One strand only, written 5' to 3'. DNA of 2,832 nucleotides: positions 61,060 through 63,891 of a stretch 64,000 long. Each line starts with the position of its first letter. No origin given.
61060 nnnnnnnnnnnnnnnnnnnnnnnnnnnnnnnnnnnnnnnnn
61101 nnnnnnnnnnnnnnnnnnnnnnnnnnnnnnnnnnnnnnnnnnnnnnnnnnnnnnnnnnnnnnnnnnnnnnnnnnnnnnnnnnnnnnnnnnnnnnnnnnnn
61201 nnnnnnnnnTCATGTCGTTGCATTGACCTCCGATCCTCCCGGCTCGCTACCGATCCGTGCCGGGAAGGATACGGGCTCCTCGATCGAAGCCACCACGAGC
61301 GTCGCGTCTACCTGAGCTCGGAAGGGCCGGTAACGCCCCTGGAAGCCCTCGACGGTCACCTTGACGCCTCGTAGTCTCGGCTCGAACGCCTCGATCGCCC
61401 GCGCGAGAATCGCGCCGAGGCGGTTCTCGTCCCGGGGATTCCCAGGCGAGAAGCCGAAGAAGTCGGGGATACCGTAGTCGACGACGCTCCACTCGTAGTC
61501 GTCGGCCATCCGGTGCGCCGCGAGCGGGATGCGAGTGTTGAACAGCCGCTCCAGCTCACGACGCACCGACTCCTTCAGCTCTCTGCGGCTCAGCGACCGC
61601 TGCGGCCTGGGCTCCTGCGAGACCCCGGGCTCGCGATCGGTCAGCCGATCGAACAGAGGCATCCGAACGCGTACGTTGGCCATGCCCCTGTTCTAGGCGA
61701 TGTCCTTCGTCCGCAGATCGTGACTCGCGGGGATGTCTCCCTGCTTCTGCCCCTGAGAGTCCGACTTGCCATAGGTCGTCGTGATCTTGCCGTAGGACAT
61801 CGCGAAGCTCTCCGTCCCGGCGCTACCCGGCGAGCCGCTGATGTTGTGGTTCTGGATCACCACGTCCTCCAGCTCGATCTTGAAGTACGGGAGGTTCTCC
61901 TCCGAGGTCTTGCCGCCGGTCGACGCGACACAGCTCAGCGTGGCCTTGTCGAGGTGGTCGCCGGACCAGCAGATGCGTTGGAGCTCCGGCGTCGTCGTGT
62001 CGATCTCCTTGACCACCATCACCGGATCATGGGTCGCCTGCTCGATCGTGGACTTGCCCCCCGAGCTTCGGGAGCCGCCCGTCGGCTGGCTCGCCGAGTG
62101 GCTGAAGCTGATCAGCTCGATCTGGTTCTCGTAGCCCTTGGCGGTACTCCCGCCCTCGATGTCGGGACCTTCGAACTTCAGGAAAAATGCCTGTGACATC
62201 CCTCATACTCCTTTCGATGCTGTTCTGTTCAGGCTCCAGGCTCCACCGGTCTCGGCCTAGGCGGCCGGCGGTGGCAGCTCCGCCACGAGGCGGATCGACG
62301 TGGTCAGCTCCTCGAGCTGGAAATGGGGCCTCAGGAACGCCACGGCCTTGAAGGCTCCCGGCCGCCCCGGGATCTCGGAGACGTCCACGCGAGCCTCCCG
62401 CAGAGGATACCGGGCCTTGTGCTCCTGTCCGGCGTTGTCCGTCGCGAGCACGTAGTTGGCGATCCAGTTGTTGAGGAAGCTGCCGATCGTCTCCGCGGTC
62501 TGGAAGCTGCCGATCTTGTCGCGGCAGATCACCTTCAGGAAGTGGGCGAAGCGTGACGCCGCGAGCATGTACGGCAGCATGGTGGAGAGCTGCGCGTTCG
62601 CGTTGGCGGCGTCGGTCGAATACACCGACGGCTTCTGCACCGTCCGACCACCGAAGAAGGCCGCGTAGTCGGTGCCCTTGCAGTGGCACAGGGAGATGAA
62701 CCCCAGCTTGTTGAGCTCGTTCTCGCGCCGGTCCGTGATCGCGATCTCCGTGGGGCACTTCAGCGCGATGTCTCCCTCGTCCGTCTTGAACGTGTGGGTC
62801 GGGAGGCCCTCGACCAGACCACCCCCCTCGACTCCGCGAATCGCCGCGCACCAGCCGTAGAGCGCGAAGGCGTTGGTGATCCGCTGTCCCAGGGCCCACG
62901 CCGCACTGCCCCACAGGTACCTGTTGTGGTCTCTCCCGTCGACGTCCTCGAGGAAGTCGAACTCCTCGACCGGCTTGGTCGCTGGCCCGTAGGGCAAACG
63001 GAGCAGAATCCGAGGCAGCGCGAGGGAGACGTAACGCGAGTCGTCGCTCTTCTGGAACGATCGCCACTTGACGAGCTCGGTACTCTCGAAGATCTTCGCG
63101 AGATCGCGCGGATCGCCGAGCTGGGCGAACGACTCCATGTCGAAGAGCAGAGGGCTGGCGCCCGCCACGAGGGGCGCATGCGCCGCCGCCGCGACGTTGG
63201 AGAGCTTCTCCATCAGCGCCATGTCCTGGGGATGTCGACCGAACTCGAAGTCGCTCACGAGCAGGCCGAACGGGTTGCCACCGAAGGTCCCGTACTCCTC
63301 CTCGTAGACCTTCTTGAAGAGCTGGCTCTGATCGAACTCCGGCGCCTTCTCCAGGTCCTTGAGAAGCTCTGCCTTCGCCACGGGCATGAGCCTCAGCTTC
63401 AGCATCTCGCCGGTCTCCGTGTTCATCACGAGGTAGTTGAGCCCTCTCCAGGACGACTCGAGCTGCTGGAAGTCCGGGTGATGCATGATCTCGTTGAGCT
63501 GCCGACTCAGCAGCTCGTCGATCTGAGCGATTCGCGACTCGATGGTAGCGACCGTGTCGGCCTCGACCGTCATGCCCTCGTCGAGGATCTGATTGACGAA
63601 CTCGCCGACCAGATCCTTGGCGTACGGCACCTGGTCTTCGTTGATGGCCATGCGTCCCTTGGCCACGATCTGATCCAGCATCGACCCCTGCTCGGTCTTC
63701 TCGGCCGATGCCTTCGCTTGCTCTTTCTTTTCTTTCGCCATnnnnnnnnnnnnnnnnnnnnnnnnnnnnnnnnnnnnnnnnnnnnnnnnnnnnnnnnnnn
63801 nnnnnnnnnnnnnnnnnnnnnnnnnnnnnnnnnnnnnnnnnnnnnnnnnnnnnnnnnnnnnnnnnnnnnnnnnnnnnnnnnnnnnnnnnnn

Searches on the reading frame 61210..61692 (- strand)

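Call 10: search_protein_families(library=pfam, proteins=[window:61210-61692:-], max_evalue=0.01)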
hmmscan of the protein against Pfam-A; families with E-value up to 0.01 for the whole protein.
window:61210-61692:- (160 aa): 1 family
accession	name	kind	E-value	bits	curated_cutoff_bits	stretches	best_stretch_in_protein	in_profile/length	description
PF04965.19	GPW_gp25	-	2.1e-13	50.3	27.2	1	38-133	2-92/96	Baseplate wedge protein gp25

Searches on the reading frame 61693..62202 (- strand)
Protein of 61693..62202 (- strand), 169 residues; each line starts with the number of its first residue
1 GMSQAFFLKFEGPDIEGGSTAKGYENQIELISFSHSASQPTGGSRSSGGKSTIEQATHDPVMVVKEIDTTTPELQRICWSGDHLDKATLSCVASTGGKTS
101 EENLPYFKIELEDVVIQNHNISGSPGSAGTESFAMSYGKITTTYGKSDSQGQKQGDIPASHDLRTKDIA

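Call 10: search_protein_families(library=pfam, proteins=[window:61693-62202:-], max_evalue=0.01)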
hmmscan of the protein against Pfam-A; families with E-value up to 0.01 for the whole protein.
window:61693-62202:- (169 aa): 1 family
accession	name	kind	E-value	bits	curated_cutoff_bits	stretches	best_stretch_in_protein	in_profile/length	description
PF05638.18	T6SS_HCP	-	3.7e-31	108.5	23.5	1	7-144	1-129/129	Type VI secretion system effector, Hcp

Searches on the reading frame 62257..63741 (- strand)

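Call 10: search_protein_families(library=pfam, proteins=[window:62257-63741:-], max_evalue=0.01)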
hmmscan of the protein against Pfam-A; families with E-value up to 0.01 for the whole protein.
window:62257-63741:- (494 aa): 2 families
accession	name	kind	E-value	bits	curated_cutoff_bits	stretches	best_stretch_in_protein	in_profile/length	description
PF05943.17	VipB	-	1.9e-134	447.9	27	1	69-369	2-301/301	EvpB/VC_A0108, tail sheath N-terminal domain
PF18945.5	VipB_2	-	5.4e-45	152.6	27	1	379-489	2-112/112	EvpB/VC_A0108, tail sheath gpW/gp25-like domain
